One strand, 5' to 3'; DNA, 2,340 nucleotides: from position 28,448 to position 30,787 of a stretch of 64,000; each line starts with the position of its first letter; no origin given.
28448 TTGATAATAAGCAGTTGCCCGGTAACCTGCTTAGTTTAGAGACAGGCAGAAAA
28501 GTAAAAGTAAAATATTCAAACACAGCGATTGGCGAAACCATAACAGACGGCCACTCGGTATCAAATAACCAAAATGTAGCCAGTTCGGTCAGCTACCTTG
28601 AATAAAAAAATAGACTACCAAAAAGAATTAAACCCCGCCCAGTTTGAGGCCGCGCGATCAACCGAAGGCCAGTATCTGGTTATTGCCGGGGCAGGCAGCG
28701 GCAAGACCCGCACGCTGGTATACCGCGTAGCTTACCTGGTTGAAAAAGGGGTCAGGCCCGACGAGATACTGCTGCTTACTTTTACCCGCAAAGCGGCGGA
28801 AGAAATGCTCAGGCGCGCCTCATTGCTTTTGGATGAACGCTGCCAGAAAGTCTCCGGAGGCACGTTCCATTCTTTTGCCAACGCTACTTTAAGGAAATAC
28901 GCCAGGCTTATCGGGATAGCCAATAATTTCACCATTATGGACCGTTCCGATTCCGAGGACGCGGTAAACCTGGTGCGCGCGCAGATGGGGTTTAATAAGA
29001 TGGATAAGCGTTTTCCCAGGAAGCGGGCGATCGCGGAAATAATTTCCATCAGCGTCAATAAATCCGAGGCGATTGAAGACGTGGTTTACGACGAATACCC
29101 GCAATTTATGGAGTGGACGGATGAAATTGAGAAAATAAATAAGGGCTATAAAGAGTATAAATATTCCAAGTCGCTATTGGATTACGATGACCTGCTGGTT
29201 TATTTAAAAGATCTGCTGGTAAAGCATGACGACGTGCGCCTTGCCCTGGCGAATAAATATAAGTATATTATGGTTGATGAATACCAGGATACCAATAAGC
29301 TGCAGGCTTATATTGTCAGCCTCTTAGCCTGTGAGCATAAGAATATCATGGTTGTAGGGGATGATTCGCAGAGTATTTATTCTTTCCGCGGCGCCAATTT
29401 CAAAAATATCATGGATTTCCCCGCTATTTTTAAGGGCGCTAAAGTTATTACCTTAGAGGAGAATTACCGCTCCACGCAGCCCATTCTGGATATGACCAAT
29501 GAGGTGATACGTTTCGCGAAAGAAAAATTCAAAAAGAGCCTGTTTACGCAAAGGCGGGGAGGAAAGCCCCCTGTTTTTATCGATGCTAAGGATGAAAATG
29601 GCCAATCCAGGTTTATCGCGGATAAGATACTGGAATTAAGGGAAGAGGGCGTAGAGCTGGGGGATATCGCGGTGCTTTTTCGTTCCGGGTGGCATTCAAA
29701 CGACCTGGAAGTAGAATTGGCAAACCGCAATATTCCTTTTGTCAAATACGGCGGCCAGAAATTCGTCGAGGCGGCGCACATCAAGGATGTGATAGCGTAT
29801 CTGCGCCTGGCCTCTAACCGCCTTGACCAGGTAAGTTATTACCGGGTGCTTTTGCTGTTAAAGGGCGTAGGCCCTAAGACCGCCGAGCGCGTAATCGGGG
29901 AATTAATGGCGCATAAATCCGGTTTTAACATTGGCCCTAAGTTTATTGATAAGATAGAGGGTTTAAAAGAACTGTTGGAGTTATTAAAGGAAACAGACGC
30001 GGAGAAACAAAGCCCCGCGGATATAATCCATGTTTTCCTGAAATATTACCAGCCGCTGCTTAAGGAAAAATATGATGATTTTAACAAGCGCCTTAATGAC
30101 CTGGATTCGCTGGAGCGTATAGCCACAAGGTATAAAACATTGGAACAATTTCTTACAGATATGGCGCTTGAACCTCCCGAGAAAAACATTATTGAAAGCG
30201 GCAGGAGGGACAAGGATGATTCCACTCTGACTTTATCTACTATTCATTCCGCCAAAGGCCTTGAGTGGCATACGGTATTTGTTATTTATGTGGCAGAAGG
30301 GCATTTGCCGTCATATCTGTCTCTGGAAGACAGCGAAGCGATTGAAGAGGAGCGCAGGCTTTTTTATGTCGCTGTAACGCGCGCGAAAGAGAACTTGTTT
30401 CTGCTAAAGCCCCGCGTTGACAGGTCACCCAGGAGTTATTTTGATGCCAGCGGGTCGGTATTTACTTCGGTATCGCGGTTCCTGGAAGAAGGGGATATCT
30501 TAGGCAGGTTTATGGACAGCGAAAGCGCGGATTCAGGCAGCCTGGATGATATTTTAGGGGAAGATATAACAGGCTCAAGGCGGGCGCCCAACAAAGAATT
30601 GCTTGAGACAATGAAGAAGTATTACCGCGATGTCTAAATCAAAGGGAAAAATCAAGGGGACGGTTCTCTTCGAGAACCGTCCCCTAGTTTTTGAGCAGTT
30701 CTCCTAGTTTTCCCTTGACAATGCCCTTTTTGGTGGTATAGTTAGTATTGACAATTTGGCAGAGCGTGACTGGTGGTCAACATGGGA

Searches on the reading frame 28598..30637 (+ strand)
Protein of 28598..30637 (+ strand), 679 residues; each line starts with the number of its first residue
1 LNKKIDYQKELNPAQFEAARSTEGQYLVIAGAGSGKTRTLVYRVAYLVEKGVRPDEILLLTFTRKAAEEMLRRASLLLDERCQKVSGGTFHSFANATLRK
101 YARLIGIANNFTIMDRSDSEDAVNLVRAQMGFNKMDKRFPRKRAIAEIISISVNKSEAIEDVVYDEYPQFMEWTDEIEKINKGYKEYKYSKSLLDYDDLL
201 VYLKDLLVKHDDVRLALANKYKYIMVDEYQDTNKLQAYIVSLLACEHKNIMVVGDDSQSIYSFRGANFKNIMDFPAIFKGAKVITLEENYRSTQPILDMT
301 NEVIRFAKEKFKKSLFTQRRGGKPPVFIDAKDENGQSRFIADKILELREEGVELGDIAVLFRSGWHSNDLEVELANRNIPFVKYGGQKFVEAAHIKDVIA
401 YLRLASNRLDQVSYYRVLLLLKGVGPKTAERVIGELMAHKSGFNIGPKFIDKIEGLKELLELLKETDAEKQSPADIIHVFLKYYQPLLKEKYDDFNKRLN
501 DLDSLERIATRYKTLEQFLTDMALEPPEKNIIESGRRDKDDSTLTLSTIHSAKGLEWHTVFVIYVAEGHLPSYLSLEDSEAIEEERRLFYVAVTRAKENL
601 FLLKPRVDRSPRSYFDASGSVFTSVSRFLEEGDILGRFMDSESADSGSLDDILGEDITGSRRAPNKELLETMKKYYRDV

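Call 11: search_protein_families(library=pfam, proteins=[window:28598-30637:+], max_evalue=0.001)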
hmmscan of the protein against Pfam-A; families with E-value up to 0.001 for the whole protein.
window:28598-30637:+ (679 aa): 6 families
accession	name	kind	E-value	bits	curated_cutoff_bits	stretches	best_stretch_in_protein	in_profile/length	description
PF00580.27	UvrD-helicase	-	1.2e-73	248.6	23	1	11-275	1-267/271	UvrD/REP helicase N-terminal domain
PF13361.12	UvrD_C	-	2.7e-61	208.4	25.6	1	284-602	1-345/350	UvrD-like helicase C-terminal domain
PF13245.12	AAA_19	-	6.9e-22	78.5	25.1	1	21-264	9-134/134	AAA domain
PF13538.12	UvrD_C_2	-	5.3e-11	42.6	27.4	1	545-602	3-51/52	UvrD-like helicase C-terminal domain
PF13604.12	AAA_30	-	4e-07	30.4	27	0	11-72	2-64/191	AAA domain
PF01443.25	Viral_helicase1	-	5.1e-07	30.2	21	0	537-602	170-226/228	Viral superfamily 1 RNA helicase core domain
